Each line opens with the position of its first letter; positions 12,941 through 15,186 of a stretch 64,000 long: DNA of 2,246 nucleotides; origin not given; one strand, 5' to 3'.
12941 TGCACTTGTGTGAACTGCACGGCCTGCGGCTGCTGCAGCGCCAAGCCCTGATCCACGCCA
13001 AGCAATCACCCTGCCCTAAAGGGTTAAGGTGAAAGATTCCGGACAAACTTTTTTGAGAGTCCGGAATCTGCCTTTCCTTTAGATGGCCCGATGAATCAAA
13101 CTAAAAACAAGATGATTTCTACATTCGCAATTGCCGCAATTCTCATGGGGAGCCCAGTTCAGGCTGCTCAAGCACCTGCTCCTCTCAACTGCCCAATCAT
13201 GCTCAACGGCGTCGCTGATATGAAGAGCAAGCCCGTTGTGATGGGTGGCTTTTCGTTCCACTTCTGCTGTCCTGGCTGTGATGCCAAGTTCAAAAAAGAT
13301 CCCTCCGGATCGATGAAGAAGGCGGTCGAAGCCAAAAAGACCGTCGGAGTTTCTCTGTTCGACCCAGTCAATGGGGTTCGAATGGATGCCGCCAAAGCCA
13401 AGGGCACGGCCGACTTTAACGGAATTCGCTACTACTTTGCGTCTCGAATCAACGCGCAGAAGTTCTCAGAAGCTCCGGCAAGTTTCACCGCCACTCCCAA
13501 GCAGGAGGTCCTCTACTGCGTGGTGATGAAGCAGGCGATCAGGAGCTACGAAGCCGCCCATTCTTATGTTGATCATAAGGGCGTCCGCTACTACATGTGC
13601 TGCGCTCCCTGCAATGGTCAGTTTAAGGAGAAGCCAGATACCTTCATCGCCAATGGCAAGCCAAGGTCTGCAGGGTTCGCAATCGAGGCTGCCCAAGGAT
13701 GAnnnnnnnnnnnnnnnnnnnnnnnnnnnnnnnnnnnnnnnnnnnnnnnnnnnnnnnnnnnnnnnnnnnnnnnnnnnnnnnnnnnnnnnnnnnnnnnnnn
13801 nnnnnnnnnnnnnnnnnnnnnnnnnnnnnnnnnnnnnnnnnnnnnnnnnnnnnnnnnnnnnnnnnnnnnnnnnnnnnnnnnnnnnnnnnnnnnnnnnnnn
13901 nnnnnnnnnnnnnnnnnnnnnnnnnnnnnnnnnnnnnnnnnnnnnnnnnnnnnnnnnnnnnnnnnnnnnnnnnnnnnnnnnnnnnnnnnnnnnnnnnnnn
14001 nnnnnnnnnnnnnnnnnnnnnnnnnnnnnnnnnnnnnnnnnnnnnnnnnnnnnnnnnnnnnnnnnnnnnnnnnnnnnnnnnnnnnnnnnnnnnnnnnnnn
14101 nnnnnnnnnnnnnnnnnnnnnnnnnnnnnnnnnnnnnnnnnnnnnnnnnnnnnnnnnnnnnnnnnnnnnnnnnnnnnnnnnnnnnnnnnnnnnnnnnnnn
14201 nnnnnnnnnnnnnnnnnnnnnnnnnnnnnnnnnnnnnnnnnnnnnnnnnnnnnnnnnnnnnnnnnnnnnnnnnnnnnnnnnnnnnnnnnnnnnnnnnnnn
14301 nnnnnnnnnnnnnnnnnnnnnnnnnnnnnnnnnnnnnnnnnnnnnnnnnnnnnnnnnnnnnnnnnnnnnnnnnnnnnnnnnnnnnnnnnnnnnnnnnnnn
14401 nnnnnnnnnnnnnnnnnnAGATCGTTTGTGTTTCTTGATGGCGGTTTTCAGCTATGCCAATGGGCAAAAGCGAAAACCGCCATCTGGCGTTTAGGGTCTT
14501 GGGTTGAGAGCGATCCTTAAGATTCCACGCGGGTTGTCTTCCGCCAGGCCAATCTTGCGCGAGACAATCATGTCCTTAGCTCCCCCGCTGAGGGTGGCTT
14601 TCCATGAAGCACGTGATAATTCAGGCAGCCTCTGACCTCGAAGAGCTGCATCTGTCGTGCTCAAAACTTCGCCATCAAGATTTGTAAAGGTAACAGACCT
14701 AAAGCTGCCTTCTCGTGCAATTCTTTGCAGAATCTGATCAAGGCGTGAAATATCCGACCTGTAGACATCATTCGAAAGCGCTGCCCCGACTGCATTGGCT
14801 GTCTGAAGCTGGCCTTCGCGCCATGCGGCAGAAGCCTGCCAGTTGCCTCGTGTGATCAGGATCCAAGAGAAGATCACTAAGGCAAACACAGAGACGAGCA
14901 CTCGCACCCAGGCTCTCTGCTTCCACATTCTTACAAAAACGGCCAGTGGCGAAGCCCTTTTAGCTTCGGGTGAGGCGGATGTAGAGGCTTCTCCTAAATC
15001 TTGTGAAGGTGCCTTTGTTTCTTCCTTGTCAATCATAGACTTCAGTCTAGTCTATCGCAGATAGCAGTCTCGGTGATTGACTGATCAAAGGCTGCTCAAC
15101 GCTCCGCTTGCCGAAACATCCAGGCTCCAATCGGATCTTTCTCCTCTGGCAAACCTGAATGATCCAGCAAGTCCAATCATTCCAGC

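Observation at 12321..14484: Envelope-targeted operon: two metallothionein-like Cys-rich exported peptides + triple-YHS periplasmic protein + small OM barrel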

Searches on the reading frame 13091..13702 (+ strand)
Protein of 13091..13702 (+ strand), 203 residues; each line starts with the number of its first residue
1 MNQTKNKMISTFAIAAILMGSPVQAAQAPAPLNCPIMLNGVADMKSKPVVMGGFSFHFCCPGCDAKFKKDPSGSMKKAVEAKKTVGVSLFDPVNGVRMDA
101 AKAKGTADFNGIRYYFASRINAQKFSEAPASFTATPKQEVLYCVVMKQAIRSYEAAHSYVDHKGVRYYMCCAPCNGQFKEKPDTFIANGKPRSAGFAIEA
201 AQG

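Call 3: search_protein_families(library=pfam, proteins=[window:13091-13702:+], max_evalue=1)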
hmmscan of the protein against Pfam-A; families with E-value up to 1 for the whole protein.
window:13091-13702:+ (203 aa): 4 families
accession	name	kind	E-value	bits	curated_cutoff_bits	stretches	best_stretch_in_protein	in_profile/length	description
PF04945.19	YHS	-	7.9e-14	51.8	30.3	3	91-132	3-43/47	YHS domain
PF24273.1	TRASH_HVO_1752_C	-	4.7e-08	33.5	27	2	51-69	20-38/47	HVO_1752, C-terminal TRASH domain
PF08394.17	Arc_trans_TRASH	-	1.6e-06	28.6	27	2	166-181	23-38/43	Archaeal TRASH domain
PF12156.14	ATPase-cat_bd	-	0.0053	17.9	27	0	48-65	16-33/86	Putative metal-binding domain of cation transport ATPase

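Call 4: search_protein_families(library=ncbifam, proteins=[window:13091-13702:+], max_evalue=1)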
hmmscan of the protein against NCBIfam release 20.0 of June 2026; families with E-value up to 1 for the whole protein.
window:13091-13702:+ (203 aa): 1 family
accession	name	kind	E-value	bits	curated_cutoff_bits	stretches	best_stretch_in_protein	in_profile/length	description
NF041384.1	YHS_seleno_dom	subfamily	0.0023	18.2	70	1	102-135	22-55/113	YHS domain-containing (seleno)protein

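Call 57: search_solved_structures(query=window:13091-13702:+, max_evalue=1, show_alignments=2)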
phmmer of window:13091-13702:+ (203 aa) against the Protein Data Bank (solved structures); distinct sequences matched with E-value up to 1: 3.
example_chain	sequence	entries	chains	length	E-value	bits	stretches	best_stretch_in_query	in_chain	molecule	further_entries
2inp_A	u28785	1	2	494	0.32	14.3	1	156-187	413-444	Phenol hydroxylase component phN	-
3u52_A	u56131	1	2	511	0.34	14.3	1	156-187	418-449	Phenol hydroxylase component phN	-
2inn_A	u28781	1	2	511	0.34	14.3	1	156-187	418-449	Phenol hydroxylase component phN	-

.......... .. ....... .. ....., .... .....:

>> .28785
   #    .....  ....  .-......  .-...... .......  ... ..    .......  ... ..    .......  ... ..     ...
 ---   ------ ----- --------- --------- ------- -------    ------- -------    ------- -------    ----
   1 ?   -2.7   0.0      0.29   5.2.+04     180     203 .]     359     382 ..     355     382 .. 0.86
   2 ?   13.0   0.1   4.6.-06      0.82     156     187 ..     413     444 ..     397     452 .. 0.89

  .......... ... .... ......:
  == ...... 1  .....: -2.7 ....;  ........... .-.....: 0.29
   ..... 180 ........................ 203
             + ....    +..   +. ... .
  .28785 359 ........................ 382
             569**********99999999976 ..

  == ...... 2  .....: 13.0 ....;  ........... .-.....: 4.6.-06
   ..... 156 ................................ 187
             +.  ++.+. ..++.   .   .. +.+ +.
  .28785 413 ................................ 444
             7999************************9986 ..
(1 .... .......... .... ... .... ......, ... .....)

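Call 64: search_protein_families(library=pfam, proteins=[L001:4120-4317:+], max_evalue=10)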
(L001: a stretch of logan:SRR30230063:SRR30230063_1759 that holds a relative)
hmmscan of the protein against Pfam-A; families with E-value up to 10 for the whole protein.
L001:4120-4317:+ (65 aa): 0 families

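Call 96: predict_structure(alignment_id=A7)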
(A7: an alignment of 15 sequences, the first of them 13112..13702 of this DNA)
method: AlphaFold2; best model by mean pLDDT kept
length: 196 residues; sequences in the alignment: 15
mean_pLDDT: 87.4   pTM: 0.80
mean pLDDT of the five models: 87.4, 86.8, 86.6, 86.3, 85.9
residues with pLDDT >= 90: 150; 70-90: 11; 50-70: 21; < 50: 14
segments of 3 or more residues with pLDDT < 50: 186-196
pLDDT, mean of each block of 10 residues (from residue 1): 51 63 93 84 96 95 97 97 98 96 98 98 95 95 96 97 97 95 54 37
secondary structure, 60 per line:
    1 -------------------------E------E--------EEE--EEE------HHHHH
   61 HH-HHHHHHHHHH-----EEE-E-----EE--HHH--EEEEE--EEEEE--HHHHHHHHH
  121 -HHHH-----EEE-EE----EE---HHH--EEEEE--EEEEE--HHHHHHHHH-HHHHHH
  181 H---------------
elements in order: E42-44 E47-49 H56-62 H64-73 E79-81 E98-102 E105-109 H112-120 H122-125 E131-133 E151-155 E158-162 H165-173 H175-181

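Call 98: fold_search(model_id=the predicted structure, library=pdb)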
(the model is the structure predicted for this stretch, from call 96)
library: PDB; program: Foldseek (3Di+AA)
matches with E <= 10: 108; with E <= 0.001: 0
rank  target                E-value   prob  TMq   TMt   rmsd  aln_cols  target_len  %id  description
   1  2inn_B                1.1e-01  0.77  0.19  0.08  12.1        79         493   20  Structure of the Phenol Hydroxyalse-Regulatory Protein Complex (released 2007-01-16)
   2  9fqr_Xf               2.4e-01  0.33  0.20  0.04   8.4       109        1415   18  96-nm repeat of axonemal doublet microtubules from bovine sperm (released 2025-03-26)
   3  5wxi_B                3.0e-01  0.03  0.11  0.06  19.4       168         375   10  EarP bound with dTDP-rhamnose (soaked) (released 2018-02-28)
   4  2inp_A                3.4e-01  0.33  0.17  0.07  12.2        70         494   23  Structure of the Phenol Hydroxylase-Regulatory Protein Complex (released 2007-01-16)
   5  3ri7_A                3.8e-01  0.16  0.16  0.07  13.3        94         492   19  Toluene 4 monooxygenase HD Mutant G103L (released 2012-02-08)
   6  3dhi_A                4.4e-01  0.20  0.17  0.08  13.3        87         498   17  Crystal Structure of Reduced Toluene 4-Monoxygenase Hydroxylase Complexed with Effector Protein (released 2008-12-30)
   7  9d2f_A                4.7e-01  0.20  0.24  0.04  12.4       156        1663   13  3D structure and atomic model of RS3 of mouse respiratory cilia (released 2025-08-13)
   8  3ge8_D                5.0e-01  0.15  0.16  0.07  13.4        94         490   18  Toluene 4-monooxygenase HD T201A diferric, resting state complex (released 2009-07-28)
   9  5tdv_A                5.3e-01  0.15  0.17  0.08  13.9        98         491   17  Intermediate O2 diiron complex in the Q228A variant of Toluene 4-moonoxygenase (T4moHD) (released 2017-03-22)
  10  3dhg_D                5.3e-01  0.15  0.16  0.07  13.5        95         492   18  Crystal Structure of Toluene 4-Monoxygenase Hydroxylase (released 2008-12-30)
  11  5wxi_A                5.3e-01  0.02  0.10  0.06  19.3       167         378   10  EarP bound with dTDP-rhamnose (soaked) (released 2018-02-28)
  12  2inn_A                5.7e-01  0.30  0.19  0.08  12.2        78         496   23  Structure of the Phenol Hydroxyalse-Regulatory Protein Complex (released 2007-01-16)
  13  5tdt_A                5.7e-01  0.14  0.17  0.08  13.9        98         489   17  Oxygenated toluene intermediate in toluene 4-monooxygenase (T4moHD) after reaction in the crystal (released 2017-03-22)
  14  7cox_A                5.7e-01  0.03  0.12  0.07  19.3       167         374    9  Crystal structure of Neisseria meningitidis EarP R268A mutant (released 2021-08-11)
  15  5xvr_A                6.0e-01  0.02  0.10  0.06  19.3       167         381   10  EarP bound with dTDP-rhamnose (co-crystal) (released 2018-02-28)
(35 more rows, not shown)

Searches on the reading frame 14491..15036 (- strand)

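Call 64: search_protein_families(library=pfam, proteins=[L001:4120-4317:+, window:14491-15036:-], max_evalue=10)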
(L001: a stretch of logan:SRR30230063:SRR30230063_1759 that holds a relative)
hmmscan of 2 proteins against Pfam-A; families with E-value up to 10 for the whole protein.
L001:4120-4317:+ (65 aa): 0 families

window:14491-15036:- (181 aa): 4 families
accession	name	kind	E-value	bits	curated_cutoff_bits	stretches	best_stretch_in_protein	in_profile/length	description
PF23216.1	WH_CYT4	-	0.00092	19.8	27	1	88-131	15-58/97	Mitochondrial protein cyt-4, winged helix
PF16448.10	LapD_MoxY_N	-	0.0011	19.3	25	1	78-138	22-82/124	LapD/MoxY periplasmic domain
PF01312.24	Bac_export_2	-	0.035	13.8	24.4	1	20-64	108-152/335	FlhB HrpN YscU SpaS Family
PF24838.2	8xMP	-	0.047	14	30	1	40-88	47-96/136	Octameric membrane protein family (8xMP)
